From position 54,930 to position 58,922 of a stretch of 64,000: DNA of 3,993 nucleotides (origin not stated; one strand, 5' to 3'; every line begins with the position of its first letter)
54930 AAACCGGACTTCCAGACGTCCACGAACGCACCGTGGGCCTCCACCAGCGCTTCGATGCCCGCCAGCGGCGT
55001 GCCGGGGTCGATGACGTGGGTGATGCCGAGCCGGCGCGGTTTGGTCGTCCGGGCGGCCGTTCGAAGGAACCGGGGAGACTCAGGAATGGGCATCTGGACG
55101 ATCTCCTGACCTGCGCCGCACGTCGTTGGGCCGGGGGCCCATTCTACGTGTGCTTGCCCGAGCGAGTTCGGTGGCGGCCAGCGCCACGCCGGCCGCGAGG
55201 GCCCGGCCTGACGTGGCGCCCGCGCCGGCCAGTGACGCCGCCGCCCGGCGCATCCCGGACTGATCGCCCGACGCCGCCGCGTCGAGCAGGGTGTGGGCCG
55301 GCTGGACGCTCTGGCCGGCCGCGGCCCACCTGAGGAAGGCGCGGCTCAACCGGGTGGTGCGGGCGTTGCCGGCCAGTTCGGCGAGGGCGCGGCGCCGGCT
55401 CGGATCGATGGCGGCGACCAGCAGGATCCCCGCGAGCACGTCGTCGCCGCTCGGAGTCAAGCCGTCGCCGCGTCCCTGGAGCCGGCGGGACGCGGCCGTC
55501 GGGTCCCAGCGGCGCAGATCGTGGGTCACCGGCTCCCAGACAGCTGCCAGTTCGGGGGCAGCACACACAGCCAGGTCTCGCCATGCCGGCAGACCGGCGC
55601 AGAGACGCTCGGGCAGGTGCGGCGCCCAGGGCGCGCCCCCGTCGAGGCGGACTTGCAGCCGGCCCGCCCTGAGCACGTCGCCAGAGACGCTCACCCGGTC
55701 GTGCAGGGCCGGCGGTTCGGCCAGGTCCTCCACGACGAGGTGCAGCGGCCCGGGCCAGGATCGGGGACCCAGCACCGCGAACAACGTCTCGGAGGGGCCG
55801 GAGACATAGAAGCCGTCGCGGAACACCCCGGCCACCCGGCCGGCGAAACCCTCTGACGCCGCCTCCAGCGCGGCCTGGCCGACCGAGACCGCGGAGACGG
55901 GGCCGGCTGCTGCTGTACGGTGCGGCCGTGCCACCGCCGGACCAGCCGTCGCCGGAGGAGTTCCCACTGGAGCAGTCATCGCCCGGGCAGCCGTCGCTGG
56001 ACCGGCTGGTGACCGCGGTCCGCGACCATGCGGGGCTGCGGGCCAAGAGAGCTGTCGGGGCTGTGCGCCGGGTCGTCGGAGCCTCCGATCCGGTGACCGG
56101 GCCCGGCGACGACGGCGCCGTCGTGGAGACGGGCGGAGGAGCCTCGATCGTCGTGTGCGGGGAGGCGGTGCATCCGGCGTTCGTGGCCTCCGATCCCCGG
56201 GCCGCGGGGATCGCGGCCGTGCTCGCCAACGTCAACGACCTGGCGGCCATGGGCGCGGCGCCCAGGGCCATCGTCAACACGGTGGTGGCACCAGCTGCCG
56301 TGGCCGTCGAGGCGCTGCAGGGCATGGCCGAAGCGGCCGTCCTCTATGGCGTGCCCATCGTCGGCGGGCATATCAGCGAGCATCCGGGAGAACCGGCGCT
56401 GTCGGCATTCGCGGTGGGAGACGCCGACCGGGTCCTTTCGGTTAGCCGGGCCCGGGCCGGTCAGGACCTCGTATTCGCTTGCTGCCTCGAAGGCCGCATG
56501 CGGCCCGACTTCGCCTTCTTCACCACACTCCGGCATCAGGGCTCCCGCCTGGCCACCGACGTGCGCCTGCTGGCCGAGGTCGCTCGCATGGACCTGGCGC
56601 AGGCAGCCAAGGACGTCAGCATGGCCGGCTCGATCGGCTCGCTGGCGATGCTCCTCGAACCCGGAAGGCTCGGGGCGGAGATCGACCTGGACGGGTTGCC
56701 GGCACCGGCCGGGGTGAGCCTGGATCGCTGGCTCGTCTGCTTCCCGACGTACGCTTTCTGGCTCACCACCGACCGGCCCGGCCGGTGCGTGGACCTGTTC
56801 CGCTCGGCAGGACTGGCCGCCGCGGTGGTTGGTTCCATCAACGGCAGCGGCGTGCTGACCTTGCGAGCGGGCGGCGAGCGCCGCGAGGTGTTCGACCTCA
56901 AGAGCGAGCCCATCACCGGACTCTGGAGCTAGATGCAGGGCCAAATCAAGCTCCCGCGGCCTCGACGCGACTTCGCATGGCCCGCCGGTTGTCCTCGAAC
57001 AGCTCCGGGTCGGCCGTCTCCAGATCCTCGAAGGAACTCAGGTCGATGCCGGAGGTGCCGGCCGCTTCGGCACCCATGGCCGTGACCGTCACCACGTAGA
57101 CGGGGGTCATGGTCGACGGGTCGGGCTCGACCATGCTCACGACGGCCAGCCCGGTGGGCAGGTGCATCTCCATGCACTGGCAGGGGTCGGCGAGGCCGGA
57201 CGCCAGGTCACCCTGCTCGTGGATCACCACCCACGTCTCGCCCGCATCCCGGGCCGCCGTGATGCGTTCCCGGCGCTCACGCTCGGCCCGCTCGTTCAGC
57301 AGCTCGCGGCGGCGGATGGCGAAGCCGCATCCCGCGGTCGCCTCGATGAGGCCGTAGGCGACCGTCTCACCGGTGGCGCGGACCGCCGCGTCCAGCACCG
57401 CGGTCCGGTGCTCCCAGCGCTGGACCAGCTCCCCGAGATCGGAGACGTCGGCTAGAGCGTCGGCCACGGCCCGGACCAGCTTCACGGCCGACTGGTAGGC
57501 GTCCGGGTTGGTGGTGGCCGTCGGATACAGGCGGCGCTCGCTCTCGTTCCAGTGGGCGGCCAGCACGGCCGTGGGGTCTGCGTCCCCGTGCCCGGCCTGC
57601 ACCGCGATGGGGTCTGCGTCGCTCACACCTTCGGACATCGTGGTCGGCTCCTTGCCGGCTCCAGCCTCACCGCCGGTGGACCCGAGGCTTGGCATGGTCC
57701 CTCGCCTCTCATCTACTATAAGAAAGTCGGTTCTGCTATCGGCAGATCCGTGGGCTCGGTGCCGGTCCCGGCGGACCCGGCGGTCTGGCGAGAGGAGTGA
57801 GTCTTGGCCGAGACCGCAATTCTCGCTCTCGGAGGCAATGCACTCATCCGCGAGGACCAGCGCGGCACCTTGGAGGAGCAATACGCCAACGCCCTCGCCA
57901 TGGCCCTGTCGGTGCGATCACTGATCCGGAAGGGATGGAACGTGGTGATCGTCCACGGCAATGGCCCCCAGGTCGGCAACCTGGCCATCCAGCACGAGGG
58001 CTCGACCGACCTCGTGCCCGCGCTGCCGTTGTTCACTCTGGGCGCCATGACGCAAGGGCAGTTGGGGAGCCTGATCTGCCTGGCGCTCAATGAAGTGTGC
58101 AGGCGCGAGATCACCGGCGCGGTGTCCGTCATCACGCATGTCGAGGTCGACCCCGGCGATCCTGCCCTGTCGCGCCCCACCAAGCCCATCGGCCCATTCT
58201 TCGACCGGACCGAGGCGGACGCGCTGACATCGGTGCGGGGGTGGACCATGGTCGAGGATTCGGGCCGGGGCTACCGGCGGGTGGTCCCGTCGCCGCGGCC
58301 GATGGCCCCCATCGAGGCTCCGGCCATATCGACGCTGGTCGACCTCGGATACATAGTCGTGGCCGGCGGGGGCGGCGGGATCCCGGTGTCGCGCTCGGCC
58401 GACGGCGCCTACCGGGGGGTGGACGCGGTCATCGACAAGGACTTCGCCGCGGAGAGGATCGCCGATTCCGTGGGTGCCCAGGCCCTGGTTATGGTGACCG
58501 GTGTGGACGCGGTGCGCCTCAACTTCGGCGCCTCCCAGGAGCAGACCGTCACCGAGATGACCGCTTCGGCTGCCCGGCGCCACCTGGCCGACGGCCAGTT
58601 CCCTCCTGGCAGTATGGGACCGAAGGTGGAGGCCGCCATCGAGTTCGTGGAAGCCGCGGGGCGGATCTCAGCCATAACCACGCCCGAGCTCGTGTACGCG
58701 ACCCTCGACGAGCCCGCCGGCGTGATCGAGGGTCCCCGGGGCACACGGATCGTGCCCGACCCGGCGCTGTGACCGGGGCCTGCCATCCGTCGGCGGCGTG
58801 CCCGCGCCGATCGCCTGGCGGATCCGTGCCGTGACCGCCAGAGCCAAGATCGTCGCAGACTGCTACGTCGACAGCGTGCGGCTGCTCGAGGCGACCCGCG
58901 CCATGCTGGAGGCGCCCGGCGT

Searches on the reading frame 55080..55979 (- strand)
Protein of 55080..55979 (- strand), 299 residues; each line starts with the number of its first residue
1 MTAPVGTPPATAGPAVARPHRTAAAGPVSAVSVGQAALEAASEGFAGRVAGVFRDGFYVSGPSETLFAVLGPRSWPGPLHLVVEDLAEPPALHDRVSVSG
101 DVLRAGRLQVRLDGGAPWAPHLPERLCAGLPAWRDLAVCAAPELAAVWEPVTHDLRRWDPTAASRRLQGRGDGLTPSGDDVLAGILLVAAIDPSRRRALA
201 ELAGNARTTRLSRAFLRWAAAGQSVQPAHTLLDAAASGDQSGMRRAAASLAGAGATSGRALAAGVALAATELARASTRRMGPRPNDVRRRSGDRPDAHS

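Call 35: search_protein_families(library=pfam, proteins=[window:55080-55979:-], max_evalue=0.01)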
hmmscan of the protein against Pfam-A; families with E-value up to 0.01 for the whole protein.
window:55080-55979:- (299 aa): 1 family
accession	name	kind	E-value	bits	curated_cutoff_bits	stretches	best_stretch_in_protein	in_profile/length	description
PF11392.14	AllH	-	1.9e-19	70.7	25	1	169-268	3-108/109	Oxamate carbamoyltransferase subunit AllH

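Call 52: search_protein_families(library=ncbifam, proteins=[window:55080-55979:-], max_evalue=1)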
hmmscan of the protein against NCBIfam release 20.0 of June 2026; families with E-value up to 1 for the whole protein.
window:55080-55979:- (299 aa): 0 families

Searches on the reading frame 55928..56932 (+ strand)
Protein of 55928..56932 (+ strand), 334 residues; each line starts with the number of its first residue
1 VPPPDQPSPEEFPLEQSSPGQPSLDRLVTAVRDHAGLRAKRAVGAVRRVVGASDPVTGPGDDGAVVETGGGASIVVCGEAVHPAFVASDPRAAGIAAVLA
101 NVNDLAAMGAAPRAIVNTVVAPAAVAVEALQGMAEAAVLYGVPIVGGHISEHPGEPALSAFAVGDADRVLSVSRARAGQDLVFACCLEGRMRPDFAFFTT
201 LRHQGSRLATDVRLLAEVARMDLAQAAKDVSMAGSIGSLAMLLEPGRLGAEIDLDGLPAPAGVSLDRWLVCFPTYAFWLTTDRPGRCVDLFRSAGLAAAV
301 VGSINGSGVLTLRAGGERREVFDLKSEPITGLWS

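Call 14: search_protein_families(library=ncbifam, proteins=[window:55928-56932:+], max_evalue=0.00001)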
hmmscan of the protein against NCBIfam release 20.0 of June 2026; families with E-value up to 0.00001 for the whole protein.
window:55928-56932:+ (334 aa): 10 families
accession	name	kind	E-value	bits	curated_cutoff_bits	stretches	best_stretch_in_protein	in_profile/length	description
TIGR04049.1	AIR_rel_sll0787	hypoth_equivalog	7.9e-73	245.3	321.3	1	24-332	1-318/318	sll0787 family AIR synthase-like protein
TIGR03267.1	methan_mark_2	hypoth_equivalog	1.4e-56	191.9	365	1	24-331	2-322/323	methanogenesis marker 2 protein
TIGR04050.1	MSMEG_0567_Cter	hypoth_equivalog_domain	3.8e-41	141.5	312.2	1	42-313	15-279/296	MSMEG_0567/sll0787 family protein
TIGR01379.1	thiL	equivalog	2.9e-18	65.9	184.15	1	47-260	11-239/320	thiamine-phosphate kinase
NF004351.0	PRK05731.1-4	equivalog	4.9e-13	48.9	324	1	54-197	32-182/321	thiamine-phosphate kinase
NF002290.1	PRK01213.1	equivalog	5.8e-11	41.3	648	1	55-150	418-520/723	phosphoribosylformylglycinamidine synthase subunit PurL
TIGR01736.1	FGAM_synth_II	equivalog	1.9e-10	39.7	525.75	1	55-258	413-642/718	phosphoribosylformylglycinamidine synthase subunit PurL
TIGR00476.1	selD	equivalog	2.7e-10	40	125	1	56-261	41-255/311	selenide, water dikinase SelD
NF004353.0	PRK05731.2-2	equivalog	9.1e-10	38.1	301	1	88-200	49-163/311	thiamine-phosphate kinase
NF004350.0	PRK05731.1-1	equivalog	1.4e-08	34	441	1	54-260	22-242/325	thiamine-phosphate kinase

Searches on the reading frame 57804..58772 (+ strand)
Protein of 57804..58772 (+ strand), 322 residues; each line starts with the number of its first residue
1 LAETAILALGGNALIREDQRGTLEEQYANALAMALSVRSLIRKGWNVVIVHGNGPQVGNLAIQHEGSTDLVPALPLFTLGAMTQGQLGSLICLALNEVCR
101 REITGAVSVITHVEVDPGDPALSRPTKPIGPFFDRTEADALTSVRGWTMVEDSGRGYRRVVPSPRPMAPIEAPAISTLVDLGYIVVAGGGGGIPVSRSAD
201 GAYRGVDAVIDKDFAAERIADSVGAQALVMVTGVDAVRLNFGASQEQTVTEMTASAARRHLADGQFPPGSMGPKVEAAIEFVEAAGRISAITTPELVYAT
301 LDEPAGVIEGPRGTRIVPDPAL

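Call 14: search_protein_families(library=ncbifam, proteins=[window:57804-58772:+], max_evalue=0.00001)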
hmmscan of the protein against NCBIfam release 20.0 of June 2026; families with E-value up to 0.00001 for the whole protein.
window:57804-58772:+ (322 aa): 5 families
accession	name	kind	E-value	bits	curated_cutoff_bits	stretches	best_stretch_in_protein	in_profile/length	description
TIGR00746.1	arcC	equivalog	1.3e-96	323.3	358.25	1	5-307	3-305/309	carbamate kinase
NF009007.0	PRK12352.1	subfamily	9.8e-95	317.1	266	1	1-306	1-310/316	carbamate kinase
NF009008.0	PRK12354.1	subfamily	1.3e-85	287.3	361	1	5-317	3-299/308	carbamate kinase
NF006926.0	PRK09411.1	equivalog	1.1e-63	215.2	416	1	4-306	3-292/297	carbamate kinase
TIGR00761.1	argB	equivalog_domain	4.4e-10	39.5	151.3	1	202-287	146-227/231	acetylglutamate kinase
